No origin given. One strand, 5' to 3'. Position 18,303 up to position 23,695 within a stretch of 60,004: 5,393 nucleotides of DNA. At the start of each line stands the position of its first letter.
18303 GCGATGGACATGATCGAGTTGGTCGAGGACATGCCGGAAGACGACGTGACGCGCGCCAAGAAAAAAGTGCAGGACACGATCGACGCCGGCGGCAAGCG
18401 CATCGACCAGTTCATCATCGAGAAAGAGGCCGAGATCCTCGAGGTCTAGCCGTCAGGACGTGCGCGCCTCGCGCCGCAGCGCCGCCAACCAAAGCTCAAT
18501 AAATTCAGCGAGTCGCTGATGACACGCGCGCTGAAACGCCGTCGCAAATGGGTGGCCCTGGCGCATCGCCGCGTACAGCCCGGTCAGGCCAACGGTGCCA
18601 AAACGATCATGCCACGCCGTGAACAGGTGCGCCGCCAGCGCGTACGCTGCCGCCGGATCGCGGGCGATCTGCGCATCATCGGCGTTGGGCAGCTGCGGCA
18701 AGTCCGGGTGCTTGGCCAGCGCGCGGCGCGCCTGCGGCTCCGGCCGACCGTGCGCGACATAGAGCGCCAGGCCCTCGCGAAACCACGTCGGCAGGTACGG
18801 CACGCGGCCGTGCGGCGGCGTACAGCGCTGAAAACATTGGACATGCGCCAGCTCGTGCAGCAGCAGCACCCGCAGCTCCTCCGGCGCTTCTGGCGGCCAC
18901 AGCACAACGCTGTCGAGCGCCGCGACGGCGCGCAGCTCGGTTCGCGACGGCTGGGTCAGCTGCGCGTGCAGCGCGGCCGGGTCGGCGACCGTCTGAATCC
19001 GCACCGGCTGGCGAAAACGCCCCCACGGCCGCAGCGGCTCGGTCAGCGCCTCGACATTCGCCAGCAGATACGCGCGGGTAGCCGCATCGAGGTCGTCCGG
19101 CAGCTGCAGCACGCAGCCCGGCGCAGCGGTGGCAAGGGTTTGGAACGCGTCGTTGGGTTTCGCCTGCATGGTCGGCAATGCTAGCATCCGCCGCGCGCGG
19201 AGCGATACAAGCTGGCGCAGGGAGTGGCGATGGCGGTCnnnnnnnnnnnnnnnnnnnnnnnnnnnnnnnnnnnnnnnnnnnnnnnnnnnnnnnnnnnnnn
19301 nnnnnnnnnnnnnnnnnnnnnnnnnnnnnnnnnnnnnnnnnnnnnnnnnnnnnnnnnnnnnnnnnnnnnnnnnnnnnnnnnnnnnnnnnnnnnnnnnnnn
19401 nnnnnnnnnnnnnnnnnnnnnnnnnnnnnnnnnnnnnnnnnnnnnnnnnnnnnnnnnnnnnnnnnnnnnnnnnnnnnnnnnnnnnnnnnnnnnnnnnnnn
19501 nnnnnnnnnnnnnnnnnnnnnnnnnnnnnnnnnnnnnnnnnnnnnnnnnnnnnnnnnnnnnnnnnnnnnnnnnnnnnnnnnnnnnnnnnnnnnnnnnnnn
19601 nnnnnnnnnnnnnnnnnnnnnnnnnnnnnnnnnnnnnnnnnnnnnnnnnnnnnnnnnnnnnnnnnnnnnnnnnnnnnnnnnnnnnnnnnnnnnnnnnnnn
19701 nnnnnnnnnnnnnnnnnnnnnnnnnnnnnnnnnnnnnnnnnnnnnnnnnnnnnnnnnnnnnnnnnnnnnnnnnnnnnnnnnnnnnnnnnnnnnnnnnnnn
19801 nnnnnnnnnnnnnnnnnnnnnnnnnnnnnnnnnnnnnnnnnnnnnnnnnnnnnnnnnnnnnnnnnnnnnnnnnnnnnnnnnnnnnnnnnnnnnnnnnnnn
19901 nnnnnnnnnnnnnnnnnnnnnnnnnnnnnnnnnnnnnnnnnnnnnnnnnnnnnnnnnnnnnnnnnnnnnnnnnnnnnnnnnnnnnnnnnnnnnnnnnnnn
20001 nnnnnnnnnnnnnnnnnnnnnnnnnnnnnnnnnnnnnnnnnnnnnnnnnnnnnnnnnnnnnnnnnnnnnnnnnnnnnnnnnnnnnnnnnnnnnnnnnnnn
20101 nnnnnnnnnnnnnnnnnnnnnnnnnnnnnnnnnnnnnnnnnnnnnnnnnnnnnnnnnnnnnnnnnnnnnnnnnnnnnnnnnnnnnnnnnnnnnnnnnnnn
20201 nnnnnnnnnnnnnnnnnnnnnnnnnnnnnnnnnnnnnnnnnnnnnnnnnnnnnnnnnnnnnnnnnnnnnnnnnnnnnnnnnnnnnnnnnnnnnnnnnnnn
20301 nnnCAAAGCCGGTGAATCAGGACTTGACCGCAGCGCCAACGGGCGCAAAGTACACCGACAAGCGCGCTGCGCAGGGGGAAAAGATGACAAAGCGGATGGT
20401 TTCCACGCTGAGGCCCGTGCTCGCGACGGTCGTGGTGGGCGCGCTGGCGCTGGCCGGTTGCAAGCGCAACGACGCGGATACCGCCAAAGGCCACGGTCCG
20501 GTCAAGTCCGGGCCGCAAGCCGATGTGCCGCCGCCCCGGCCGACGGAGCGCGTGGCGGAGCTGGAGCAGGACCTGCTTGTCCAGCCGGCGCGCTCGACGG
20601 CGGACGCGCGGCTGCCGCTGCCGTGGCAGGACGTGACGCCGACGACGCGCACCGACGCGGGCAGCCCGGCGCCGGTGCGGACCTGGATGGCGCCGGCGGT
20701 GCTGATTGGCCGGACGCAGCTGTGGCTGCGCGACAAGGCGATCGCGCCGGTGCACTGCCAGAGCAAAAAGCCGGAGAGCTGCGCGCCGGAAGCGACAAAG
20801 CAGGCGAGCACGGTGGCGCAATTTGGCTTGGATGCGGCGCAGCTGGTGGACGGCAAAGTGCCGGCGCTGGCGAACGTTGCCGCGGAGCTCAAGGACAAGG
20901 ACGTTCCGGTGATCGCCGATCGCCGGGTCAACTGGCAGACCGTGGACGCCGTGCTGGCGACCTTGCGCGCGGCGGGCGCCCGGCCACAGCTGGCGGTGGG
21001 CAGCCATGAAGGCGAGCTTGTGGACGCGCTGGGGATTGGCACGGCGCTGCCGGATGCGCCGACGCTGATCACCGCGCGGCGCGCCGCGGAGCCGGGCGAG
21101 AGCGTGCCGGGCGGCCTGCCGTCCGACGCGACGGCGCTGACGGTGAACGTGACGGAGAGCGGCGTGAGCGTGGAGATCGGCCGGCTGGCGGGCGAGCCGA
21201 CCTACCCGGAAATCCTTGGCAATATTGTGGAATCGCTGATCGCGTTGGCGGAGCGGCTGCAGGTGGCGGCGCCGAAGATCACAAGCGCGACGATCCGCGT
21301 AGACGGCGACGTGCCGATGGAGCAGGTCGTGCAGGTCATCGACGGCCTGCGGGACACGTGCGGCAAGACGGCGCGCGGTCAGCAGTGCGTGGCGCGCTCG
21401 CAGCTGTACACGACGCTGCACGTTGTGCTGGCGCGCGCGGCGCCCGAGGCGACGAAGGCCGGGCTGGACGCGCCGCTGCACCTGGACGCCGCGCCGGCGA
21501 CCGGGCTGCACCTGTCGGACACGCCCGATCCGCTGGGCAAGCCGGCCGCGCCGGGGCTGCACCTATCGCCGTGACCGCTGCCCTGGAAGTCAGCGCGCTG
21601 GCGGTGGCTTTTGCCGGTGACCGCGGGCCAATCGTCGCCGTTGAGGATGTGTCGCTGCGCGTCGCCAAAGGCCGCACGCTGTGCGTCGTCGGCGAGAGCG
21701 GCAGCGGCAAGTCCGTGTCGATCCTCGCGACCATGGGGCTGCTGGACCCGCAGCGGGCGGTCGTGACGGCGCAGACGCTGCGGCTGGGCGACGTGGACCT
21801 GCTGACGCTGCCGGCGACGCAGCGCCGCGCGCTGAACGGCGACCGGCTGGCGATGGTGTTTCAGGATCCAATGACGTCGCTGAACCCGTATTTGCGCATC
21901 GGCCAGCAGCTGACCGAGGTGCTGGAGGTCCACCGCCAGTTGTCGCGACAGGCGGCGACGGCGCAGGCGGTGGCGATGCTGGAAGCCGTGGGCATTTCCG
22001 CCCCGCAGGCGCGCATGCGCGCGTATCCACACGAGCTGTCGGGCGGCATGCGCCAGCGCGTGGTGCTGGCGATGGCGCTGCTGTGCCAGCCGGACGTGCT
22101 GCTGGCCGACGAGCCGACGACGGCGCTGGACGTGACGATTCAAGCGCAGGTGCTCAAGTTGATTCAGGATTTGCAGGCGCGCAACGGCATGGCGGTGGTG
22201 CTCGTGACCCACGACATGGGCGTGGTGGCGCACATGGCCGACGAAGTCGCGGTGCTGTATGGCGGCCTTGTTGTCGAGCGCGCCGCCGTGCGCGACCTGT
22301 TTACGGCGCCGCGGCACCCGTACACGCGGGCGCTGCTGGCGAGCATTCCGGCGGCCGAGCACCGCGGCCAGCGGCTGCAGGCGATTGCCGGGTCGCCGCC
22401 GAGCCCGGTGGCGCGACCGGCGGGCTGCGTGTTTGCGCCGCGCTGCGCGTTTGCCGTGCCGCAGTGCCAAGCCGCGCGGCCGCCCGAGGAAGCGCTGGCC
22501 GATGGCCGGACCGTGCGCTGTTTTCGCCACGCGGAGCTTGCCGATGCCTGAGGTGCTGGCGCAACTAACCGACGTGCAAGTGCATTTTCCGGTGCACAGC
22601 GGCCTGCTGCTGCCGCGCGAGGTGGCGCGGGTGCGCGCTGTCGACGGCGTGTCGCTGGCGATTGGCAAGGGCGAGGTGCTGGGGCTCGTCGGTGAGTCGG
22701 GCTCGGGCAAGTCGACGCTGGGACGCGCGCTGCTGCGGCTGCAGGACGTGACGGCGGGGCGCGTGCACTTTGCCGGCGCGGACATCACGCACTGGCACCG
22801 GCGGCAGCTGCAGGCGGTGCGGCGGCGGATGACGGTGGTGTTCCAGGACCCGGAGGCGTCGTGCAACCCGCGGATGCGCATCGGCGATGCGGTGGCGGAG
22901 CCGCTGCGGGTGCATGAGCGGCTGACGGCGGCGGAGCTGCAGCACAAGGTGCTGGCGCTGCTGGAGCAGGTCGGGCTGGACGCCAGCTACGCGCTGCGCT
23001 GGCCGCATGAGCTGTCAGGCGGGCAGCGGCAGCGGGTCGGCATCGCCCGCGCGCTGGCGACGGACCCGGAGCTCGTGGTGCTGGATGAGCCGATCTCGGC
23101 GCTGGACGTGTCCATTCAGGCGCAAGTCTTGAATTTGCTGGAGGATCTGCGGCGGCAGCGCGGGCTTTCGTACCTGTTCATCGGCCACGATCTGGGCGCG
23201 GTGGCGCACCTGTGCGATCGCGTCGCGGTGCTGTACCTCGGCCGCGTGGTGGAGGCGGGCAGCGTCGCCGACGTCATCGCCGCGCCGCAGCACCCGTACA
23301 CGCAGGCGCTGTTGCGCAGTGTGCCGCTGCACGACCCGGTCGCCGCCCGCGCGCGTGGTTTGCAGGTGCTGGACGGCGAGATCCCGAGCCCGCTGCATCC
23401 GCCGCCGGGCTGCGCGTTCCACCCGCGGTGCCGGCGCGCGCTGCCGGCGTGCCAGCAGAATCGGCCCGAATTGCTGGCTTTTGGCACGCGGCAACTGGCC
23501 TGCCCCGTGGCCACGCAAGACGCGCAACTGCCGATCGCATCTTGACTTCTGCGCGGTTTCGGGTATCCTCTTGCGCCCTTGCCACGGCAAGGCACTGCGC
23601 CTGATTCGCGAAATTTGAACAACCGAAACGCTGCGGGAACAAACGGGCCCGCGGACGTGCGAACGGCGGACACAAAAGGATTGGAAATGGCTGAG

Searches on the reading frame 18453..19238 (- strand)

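Call 59: search_protein_families(library=pfam, proteins=[window:18453-19238:-], max_evalue=0.01)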
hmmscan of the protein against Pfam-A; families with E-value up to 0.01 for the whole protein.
window:18453-19238:- (261 aa): 1 family
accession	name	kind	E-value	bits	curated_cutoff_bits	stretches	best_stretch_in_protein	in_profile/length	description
PF13485.12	Peptidase_MA_2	-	0.0051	17.1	32.4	0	126-171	70-111/201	Peptidase MA superfamily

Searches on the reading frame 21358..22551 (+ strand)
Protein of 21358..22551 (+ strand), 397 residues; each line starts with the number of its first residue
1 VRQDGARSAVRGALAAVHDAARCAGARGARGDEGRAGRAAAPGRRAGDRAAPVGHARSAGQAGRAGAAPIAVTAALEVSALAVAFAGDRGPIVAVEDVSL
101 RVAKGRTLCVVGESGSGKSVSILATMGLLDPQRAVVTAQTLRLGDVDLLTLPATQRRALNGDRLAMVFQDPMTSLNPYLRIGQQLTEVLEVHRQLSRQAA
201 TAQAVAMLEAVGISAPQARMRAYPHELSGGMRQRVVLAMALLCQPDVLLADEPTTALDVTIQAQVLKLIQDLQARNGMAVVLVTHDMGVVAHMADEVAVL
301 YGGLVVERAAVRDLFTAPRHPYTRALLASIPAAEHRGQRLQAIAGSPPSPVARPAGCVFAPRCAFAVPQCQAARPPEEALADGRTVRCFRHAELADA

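Call 59: search_protein_families(library=pfam, proteins=[window:21358-22551:+], max_evalue=0.01)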
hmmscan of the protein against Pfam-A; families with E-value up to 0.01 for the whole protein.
window:21358-22551:+ (397 aa): 4 families
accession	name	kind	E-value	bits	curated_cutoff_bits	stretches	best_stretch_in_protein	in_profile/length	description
PF00005.33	ABC_tran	-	3.3e-25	89.7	25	1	96-255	2-137/137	ABC transporter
PF08352.17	oligo_HPY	-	2.3e-20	73.2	27.1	1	306-370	1-65/65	Oligopeptide/dipeptide transporter, C-terminal region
PF13304.12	AAA_21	-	1.2e-06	29.3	27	1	223-290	234-303/304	AAA domain, putative AbiEii toxin, Type IV TA system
PF02463.25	SMC_N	-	0.00012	22.1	40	1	106-297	25-209/220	RecF/RecN/SMC N terminal domain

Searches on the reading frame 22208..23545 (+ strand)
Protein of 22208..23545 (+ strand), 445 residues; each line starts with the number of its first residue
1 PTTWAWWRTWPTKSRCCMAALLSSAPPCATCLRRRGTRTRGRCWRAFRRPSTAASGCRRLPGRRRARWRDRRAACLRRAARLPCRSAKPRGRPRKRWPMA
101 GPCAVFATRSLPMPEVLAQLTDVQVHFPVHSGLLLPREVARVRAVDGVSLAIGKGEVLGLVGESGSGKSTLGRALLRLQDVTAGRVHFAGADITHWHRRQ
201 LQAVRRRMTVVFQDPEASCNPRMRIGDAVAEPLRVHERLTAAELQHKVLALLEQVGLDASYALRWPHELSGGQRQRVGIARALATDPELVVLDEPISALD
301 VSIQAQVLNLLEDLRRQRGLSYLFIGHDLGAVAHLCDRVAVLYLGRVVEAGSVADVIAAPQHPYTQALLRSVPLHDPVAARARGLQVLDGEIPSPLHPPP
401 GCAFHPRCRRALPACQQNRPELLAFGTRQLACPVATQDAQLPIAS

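Call 50: search_protein_families(library=pfam, proteins=[window:22208-23545:+], max_evalue=0.001)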
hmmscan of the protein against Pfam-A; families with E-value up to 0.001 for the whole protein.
window:22208-23545:+ (445 aa): 5 families
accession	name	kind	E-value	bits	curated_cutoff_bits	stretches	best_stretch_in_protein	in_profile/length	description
PF00005.33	ABC_tran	-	8.7e-32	111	25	1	146-296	2-136/137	ABC transporter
PF08352.17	oligo_HPY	-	3.4e-17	63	27.1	1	348-415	1-65/65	Oligopeptide/dipeptide transporter, C-terminal region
PF13304.12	AAA_21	-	3.6e-08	34.3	27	0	158-190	2-33/304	AAA domain, putative AbiEii toxin, Type IV TA system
PF02463.25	SMC_N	-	0.00014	21.9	40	1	157-317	26-189/220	RecF/RecN/SMC N terminal domain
PF13401.12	AAA_22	-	0.00019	22.2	27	0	158-327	8-123/130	AAA domain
